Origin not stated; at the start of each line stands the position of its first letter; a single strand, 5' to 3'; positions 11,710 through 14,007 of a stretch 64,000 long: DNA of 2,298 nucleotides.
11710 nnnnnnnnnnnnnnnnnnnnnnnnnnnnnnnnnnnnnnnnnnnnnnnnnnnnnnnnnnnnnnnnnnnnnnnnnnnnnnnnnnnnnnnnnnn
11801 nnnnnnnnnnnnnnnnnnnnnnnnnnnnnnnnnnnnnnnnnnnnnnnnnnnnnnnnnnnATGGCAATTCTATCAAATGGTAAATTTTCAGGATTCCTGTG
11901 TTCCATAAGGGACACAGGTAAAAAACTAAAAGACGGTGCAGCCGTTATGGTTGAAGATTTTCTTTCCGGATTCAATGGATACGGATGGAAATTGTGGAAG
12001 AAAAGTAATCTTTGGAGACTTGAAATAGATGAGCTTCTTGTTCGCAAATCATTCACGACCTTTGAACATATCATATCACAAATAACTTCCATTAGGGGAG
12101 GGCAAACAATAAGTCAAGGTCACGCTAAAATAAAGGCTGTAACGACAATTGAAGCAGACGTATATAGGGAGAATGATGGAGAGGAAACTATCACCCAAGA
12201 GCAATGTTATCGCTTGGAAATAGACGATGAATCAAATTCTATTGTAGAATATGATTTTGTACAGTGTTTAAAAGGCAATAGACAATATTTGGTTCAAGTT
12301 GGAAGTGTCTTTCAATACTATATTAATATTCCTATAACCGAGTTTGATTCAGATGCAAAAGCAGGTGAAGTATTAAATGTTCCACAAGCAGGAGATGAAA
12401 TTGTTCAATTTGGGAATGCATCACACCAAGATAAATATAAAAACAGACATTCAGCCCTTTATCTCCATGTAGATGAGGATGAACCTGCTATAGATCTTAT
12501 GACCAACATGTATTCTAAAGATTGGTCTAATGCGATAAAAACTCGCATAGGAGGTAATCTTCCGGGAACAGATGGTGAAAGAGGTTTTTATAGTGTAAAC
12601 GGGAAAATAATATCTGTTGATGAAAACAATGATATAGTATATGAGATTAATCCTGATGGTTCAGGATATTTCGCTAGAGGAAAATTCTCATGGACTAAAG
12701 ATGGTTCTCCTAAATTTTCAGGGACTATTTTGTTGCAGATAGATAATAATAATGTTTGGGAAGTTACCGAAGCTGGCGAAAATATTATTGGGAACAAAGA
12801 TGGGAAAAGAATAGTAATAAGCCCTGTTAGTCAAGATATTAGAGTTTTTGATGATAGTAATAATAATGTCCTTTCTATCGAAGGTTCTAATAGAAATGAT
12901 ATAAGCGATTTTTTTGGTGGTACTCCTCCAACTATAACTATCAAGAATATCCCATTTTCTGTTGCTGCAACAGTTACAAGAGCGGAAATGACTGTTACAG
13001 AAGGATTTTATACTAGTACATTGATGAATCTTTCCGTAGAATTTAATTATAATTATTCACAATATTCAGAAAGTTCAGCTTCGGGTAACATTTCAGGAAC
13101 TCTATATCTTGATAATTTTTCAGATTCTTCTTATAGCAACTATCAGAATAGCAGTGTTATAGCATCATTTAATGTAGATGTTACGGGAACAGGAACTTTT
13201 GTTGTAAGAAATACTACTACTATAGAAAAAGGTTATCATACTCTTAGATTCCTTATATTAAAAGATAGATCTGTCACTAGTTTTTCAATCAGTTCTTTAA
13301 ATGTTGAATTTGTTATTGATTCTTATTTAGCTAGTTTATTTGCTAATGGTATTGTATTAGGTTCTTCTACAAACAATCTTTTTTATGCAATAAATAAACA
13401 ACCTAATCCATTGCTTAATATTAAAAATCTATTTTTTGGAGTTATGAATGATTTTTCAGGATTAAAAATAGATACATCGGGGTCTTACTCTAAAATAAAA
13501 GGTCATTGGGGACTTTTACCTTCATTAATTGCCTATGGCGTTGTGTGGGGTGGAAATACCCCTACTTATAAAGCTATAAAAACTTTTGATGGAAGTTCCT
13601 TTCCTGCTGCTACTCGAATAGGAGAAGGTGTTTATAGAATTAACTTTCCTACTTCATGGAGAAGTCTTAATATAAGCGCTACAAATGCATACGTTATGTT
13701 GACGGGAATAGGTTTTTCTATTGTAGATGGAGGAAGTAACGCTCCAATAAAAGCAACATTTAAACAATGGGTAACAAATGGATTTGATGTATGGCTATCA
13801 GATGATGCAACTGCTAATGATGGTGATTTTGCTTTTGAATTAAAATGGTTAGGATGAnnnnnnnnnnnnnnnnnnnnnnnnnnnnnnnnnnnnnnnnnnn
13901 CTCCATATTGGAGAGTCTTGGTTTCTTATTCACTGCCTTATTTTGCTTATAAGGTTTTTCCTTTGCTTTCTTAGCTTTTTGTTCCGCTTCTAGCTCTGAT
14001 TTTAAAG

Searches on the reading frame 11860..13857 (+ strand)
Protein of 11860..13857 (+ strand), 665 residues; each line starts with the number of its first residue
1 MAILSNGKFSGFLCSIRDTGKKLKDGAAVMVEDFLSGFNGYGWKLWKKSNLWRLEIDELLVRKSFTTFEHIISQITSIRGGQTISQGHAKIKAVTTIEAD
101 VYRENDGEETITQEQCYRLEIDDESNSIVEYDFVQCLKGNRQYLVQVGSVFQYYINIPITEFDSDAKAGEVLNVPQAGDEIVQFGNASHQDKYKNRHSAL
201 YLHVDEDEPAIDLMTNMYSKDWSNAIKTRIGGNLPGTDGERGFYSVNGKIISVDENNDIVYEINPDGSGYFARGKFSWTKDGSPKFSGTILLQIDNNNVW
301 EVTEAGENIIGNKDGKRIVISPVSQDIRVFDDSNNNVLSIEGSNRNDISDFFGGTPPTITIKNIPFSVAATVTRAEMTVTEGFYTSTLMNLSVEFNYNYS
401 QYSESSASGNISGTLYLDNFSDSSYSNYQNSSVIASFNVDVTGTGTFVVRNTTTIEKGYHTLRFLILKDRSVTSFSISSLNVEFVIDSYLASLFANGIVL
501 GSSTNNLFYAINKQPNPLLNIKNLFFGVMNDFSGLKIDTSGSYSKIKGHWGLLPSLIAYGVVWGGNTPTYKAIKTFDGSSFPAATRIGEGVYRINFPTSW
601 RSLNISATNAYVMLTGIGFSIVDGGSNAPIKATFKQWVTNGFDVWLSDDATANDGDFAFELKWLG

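Call 13: search_protein_families(library=phrogs, proteins=[window:11860-13857:+], max_evalue=0.00001)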
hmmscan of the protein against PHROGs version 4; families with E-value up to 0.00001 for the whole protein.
window:11860-13857:+ (665 aa): 1 family
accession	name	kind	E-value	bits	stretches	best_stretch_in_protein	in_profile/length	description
phrog_33450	-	tail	4.3e-12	45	1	31-112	484-564/2038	tail fiber protein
